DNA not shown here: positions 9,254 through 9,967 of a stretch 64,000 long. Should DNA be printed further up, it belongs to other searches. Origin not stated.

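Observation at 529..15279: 11-subunit nuo operon (no nuoEFG) interrupted by a secreted T9SS protease gene and by a retropepsin-like gene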

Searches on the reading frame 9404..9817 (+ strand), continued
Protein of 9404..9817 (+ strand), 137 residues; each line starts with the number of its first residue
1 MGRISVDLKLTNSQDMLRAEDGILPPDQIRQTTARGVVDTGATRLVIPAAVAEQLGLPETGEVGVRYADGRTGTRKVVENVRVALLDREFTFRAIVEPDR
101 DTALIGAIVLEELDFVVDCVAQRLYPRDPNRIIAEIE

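Call 44: search_solved_structures(query=A1, max_evalue=1, show_alignments=2)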
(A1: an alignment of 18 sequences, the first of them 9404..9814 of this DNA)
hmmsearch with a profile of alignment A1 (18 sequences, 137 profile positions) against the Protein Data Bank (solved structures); distinct sequences matched with E-value up to 1: 18.
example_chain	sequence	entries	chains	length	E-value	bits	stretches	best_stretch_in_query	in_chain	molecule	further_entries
5ys4_A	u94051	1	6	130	0.045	16.9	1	26-122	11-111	DNA-damage inducible protein DDI1-like protein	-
5yq8_A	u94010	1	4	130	0.05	16.7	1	26-122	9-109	DNA-damage inducible protein DDI1-like protein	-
5lnk_k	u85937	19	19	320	0.2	14.8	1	26-73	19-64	Mitochondrial complex I, 42 kDa subunit | NADH dehydrogenase [ubiquinone] 1 alpha subcomplex subunit 10, mitochondrial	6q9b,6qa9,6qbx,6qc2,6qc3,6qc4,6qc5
6zka_k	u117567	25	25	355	0.22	14.7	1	26-73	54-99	NADH dehydrogenase [ubiquinone] 1 alpha subcomplex subunit 10, mitochondrial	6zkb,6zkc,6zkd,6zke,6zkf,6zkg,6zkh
9gex_A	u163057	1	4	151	0.34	14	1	43-114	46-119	Transcriptional repressor NrdR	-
9fxk_A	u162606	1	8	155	0.37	13.9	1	43-114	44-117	Transcriptional repressor NrdR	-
9fvr_A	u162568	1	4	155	0.37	13.9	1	43-114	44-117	Transcriptional repressor NrdR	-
9fzf_A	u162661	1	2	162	0.41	13.8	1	43-114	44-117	Transcriptional repressor NrdR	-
7v2c_w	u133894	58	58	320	0.45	13.6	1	27-74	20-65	NADH dehydrogenase [ubiquinone] 1 alpha subcomplex subunit 10, mitochondrial | NADH dehydrogenase [ubiquinone] 1 alpha subcomplex subunit 10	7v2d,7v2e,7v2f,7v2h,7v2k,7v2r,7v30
8zsk_AK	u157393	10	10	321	0.45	13.6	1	27-74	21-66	NADH dehydrogenase [ubiquinone] 1 alpha subcomplex subunit 10, mitochondrial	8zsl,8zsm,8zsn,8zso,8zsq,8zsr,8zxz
5gpn_q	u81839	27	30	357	0.53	13.4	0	27-74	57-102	NADH dehydrogenase [ubiquinone] 1 alpha subcomplex subunit 10, mitochondrial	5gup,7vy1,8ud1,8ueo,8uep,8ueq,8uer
7d2n_E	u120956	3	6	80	0.54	13.4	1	43-77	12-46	AbrB/MazE/SpoVT family DNA-binding domain-containing protein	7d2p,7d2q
3osu_A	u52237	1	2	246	0.55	13.4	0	47-118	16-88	3-oxoacyl-[acyl-carrier-protein] reductase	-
5xtc_w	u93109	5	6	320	0.56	13.3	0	26-73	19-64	NADH dehydrogenase [ubiquinone] 1 alpha subcomplex subunit 10, mitochondrial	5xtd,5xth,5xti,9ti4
9i4i_w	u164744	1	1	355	0.57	13.3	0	26-73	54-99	NADH dehydrogenase [ubiquinone] 1 alpha subcomplex subunit 10, mitochondrial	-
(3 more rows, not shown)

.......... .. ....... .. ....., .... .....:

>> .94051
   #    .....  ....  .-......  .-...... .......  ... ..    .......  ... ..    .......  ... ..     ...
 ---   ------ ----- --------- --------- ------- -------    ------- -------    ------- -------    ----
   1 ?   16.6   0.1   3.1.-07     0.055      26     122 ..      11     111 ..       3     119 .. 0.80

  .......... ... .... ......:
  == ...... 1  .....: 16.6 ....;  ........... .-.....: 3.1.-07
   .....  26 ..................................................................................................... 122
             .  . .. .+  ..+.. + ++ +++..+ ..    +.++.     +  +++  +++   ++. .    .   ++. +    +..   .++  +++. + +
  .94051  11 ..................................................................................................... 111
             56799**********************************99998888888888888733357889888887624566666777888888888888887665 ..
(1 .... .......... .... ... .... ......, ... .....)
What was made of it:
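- Tried and rejected: The marginal NDUFA10 hits (E 0.2-0.6, call 44) are treated as noise.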

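Call 48: predict_structure(alignment_id=A1)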
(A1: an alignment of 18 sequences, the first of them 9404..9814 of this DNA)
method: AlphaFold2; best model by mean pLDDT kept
length: 137 residues; sequences in the alignment: 18
mean_pLDDT: 88.8   pTM: 0.80
mean pLDDT of the five models: 88.8, 88.7, 87.9, 86.3, 64.3
residues with pLDDT >= 90: 93; 70-90: 32; 50-70: 8; < 50: 4
segments of 3 or more residues with pLDDT < 50: 134-137
pLDDT, mean of each block of 10 residues (from residue 1): 83 95 95 92 93 97 90 95 93 95 92 86 77 46
secondary structure, 60 per line:
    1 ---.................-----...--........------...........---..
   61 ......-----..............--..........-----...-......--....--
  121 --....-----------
elements in order: E4-12 H13-20 E31-38 E45-48 H49-55 E59-66 E72-85 E88-97 E103-105 H107-112 E115-118 E123-126
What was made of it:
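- On Clan AA retropepsin-like aspartic protease: AF2 pLDDT 88.8 (call 48).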

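Call 52: fold_search(model_id=the predicted structure, library=pdb)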
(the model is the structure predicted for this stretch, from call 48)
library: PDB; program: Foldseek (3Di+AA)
matches with E <= 10: 912; with E <= 0.001: 192
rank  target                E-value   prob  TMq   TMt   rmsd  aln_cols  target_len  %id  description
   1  5c9f_A                1.1e-05  1.00  0.52  0.54   2.5        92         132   24  Crystal structure of a retropepsin-like aspartic protease from Rickettsia conorii (released 2015-10-14)
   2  2fxd_A                3.8e-05  1.00  0.58  0.78   3.1       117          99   14  X-ray crystal structure of HIV-1 protease IRM mutant complexed with atazanavir (BMS-232632) (released 2007-02-20)
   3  3mws_A                5.1e-05  1.00  0.59  0.79   2.1       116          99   16  Crystal Structure of Group N HIV-1 Protease (released 2011-03-23)
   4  2r5p_A                6.1e-05  1.00  0.57  0.77   3.2       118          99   16  Crystal Structure Analysis of HIV-1 Subtype C Protease Complexed with Indinavir (released 2007-11-20)
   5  2fgu_A                6.4e-05  1.00  0.51  0.68   2.1        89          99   16  X-ray crystal structure of HIV-1 Protease T80S variant in complex with the inhibitor saquinavir used to explore the ro (released 2006-11-07)
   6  4flg_A                6.8e-05  1.00  0.56  0.76   3.2       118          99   16  HIV-1 protease mutant I47V complexed with reaction intermediate (released 2012-10-17)
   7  3ttp_A                7.7e-05  1.00  0.56  0.76   3.2       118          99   19  Structure of multiresistant HIV-1 protease in complex with darunavir (released 2012-09-26)
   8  5c9d_B                7.7e-05  1.00  0.50  0.56   3.8       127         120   20  Crystal structure of a retropepsin-like aspartic protease from Rickettsia conorii (released 2015-10-14)
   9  5c9b_B                7.7e-05  1.00  0.49  0.52  11.5       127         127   18  Crystal structure of a retropepsin-like aspartic protease from Rickettsia conorii (released 2015-10-14)
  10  2o4n_A                8.1e-05  1.00  0.57  0.76   3.2       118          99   14  Crystal Structure of HIV-1 Protease (TRM Mutant) in Complex with Tipranavir (released 2006-12-12)
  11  4ej8_A                8.6e-05  1.00  0.57  0.76   3.3       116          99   15  Apo HIV Protease (PR) dimer in closed form with fragment 1F1 in the outside/top of flap (released 2013-05-01)
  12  5t84_A                9.7e-05  1.00  0.57  0.76   3.1       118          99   14  HIV-1 protease, unbound subtype B L63P construct (released 2017-09-20)
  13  3el9_A                1.0e-04  1.00  0.57  0.76   3.2       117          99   15  Crystal structure of atazanavir (ATV) in complex with a multidrug HIV-1 protease (V82T/I84V) (released 2009-09-01)
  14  1yti_A                1.0e-04  1.00  0.56  0.75   3.8       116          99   18  SIV PROTEASE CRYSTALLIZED WITH PEPTIDE PRODUCT (released 1997-03-12)
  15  3hdk_A                1.1e-04  1.00  0.57  0.76   3.2       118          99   16  Crystal structure of chemically synthesized [Aib51/51']HIV-1 protease (released 2010-04-28)
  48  5c9f_D                1.9e-04  1.00  0.41  0.44   4.2        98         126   22  Crystal structure of a retropepsin-like aspartic protease from Rickettsia conorii (released 2015-10-14)
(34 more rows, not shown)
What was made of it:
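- On Clan AA retropepsin-like aspartic protease: Foldseek matches APRc and HIV-1/EIAV/XMRV proteases, E 1e-5 to 2e-4, probability 1.00 (call 52).
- Closest known: Bacterial retropepsin-like proteases. Same: The top Foldseek hit is APRc 5c9f (call 52).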

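Call 63: search_protein_families(library=padloc, proteins=[window:9404-9817:+, L007:7687-7983:+], max_evalue=0.01)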
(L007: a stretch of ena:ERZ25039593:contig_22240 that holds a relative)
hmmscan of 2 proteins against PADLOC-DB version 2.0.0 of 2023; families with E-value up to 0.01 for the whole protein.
window:9404-9817:+ (137 aa): 0 families

L007:7687-7983:+ (98 aa): 0 families

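Call 72: search_protein_families(library=pfam, proteins=[L063:3009-3374:+, L063:3371-3778:+, L063:3910-4275:+, L063:4605-5069:+, L063:5073-5894:+, L041:3392-4360:+, L015:5295-5786:+, L015:5807-6163:+, L015:6489-6872:+, L015:10182-10598:+], max_evalue=0.001)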
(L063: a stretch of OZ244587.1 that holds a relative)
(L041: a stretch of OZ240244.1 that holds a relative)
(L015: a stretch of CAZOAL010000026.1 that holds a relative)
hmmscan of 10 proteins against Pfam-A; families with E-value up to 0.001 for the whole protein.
L063:3009-3374:+ (121 aa): 0 families

L063:3371-3778:+ (135 aa): 3 families
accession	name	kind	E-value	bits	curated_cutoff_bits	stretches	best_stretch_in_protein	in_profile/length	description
PF01844.29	HNH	-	1.3e-11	44.8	21.4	1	22-68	1-46/47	HNH endonuclease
PF14279.12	HNH_5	-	3.5e-10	40.1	27.5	1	22-70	1-47/56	HNH endonuclease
PF13395.12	HNH_4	-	1e-05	25.8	22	1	34-70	16-52/54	HNH endonuclease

L063:3910-4275:+ (121 aa): 2 families
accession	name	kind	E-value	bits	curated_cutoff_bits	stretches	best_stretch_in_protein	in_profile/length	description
PF03235.19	GmrSD_N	-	4.6e-14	53.4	33.2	1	9-87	2-65/199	GmrSD restriction endonuclease, N-terminal domain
PF00329.25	Complex1_30kDa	-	6.5e-08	33.6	22.5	1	83-111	93-121/124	Respiratory-chain NADH dehydrogenase, 30 Kd subunit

L063:4605-5069:+ (154 aa): 1 family
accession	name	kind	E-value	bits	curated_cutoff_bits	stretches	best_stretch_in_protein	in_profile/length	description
PF14487.12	DarT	-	4.2e-09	36.9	22.5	1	2-103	97-197/201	ssDNA thymidine ADP-ribosyltransferase, DarT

L063:5073-5894:+ (273 aa): 1 family
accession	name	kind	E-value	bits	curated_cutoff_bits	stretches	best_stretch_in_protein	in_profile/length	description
PF22397.2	NADAR-DarT1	-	5.2e-84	281.4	27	1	5-215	1-210/212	DarT1-associated NADAR antitoxin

L041:3392-4360:+ (322 aa): 1 family
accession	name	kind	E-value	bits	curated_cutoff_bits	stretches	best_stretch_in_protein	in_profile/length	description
PF07669.17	Eco57I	-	0.00036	21.1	25.3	1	75-152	53-141/171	Eco57I restriction-modification methylase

L015:5295-5786:+ (163 aa): 3 families
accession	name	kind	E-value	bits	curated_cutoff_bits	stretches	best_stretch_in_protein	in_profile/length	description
PF07883.17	Cupin_2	-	2.1e-08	34.2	27.2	1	71-139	5-66/70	Cupin domain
PF14667.12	Polysacc_synt_C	-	3e-05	24.5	28.7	1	77-141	31-97/111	Polysaccharide biosynthesis C-terminal domain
PF00190.28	Cupin_1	-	0.00096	19.2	22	0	80-144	49-115/151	Cupin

L015:5807-6163:+ (118 aa): 1 family
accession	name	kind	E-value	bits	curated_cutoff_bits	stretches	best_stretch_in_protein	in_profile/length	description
PF02604.26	PhdYeFM_antitox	-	1.3e-14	54.2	29.8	1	15-82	2-69/74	Antitoxin Phd_YefM, type II toxin-antitoxin system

L015:6489-6872:+ (127 aa): 2 families
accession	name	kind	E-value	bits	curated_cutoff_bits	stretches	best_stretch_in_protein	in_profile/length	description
PF13975.11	gag-asp_proteas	-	7.1e-08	33.4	28.2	1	37-110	14-92/92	gag-polyprotein putative aspartyl protease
PF13650.11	Asp_protease_2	-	3.4e-07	31.3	24.3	1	32-106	9-89/90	Aspartyl protease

L015:10182-10598:+ (138 aa): 0 families
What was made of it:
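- The same spacers collect TA and defence genes (call 72).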

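Call 76: search_protein_families(library=pfam, alignment_id=A3, max_evalue=0.00001)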
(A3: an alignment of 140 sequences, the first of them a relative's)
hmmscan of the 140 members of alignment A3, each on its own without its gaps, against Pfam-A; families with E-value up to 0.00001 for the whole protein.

A. member 1, L007:7525-7980:+ (152 aa): 0 families

B. families by the number of members that match (of 140 scanned): 111 families (the first 25 are shown)
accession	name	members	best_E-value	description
PF00171.27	Aldedh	3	1e-188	Aldehyde dehydrogenase family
PF00501.34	AMP-binding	3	9.5e-56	AMP-binding enzyme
PF02719.21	Polysacc_synt_2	2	1.4e-113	Polysaccharide biosynthesis protein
PF14574.11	RACo_C_ter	2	2.9e-73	C-terminal domain of RACo the ASKHA domain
PF00069.31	Pkinase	2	3.4e-53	Protein kinase domain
PF16363.11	GDP_Man_Dehyd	2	1.4e-51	GDP-mannose 4,6 dehydratase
PF01370.27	Epimerase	2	1.8e-50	NAD dependent epimerase/dehydratase family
PF13378.12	MR_MLE_C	2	1.1e-44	Enolase C-terminal domain-like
PF00117.34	GATase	2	2.4e-39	Glutamine amidotransferase class-I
PF07714.23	PK_Tyr_Ser-Thr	2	1.9e-34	Protein tyrosine and serine/threonine kinase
PF17651.6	Raco_middle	2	5e-34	RACo middle region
PF07722.19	Peptidase_C26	2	5.5e-32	Peptidase C26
PF00561.26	Abhydrolase_1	2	2.8e-30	alpha/beta hydrolase fold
PF02894.22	GFO_IDH_MocA_C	2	1.2e-21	Oxidoreductase family, C-terminal alpha/beta domain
PF22725.1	GFO_IDH_MocA_C3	2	3.1e-20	GFO/IDH/MocA C-terminal domain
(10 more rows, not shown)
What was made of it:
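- On Toxin-antitoxin or anti-phage defence gene (the retropepsin): The 140 neighbouring ORFs are mostly metabolic genes (call 76).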
